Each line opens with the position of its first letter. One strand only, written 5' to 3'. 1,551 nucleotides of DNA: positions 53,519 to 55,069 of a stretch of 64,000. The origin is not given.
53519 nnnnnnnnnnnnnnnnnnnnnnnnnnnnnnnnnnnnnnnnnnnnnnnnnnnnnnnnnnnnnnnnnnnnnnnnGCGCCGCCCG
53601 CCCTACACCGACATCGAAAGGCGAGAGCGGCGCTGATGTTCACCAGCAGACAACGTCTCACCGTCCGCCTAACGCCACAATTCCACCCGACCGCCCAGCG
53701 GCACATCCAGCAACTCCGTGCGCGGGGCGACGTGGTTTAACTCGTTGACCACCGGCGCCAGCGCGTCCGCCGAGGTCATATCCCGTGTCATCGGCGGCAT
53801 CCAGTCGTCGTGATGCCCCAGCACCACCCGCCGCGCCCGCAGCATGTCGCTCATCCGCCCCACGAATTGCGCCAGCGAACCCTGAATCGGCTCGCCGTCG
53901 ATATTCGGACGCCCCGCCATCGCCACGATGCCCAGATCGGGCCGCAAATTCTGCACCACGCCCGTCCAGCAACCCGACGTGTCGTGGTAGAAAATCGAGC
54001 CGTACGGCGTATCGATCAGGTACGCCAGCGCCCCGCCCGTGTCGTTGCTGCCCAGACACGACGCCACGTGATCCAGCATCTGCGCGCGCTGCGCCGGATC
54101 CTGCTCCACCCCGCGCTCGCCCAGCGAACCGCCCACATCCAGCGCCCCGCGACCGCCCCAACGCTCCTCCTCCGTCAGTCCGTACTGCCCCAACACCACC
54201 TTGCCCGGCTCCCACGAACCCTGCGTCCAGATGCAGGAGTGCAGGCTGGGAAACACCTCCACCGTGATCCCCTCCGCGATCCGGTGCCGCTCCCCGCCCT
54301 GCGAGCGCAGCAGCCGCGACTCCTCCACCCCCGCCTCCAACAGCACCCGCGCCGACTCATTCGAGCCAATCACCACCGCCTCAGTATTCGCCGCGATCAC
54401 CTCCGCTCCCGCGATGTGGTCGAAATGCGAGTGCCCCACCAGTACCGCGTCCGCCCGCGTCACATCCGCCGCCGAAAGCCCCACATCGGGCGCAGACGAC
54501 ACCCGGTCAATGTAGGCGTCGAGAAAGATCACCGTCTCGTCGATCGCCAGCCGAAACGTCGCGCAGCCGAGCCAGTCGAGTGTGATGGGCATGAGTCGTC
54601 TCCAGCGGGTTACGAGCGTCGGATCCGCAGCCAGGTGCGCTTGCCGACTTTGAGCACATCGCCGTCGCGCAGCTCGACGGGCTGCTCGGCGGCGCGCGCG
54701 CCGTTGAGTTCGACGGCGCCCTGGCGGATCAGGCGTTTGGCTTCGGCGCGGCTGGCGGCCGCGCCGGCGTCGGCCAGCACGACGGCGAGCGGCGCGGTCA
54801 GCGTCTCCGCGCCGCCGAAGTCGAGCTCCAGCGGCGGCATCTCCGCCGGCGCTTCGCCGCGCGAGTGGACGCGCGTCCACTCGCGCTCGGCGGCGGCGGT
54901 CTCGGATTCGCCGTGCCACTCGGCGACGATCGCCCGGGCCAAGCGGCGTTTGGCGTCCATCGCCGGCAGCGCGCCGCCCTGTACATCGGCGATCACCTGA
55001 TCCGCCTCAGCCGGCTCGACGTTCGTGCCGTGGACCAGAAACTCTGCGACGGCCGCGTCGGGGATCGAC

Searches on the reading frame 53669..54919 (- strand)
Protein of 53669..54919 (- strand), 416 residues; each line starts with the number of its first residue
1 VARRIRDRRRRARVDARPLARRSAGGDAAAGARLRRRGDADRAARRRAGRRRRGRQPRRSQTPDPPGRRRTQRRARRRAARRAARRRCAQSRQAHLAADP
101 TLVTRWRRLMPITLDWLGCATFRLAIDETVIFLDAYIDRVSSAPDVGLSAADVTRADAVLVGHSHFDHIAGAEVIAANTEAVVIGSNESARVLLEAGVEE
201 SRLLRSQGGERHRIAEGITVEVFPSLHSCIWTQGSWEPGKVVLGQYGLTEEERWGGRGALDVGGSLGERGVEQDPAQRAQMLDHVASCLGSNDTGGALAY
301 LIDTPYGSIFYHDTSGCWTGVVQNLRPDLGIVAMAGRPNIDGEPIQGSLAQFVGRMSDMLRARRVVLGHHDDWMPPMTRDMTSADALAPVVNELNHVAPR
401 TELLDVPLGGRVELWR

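Call 32: search_protein_families(library=pfam, proteins=[window:53669-54919:-], max_evalue=1)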
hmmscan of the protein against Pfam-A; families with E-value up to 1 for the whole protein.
window:53669-54919:- (416 aa): 3 families
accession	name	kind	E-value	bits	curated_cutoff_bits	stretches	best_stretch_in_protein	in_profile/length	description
PF12706.13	Lactamase_B_2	-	1.6e-08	34.8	27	1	131-231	3-116/200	Beta-lactamase superfamily domain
PF00753.33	Lactamase_B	-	1.9e-05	25.1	22.7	1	157-231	45-97/196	Metallo-beta-lactamase superfamily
PF13483.12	Lactamase_B_3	-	0.00017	22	24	1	114-189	2-58/160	Beta-lactamase superfamily domain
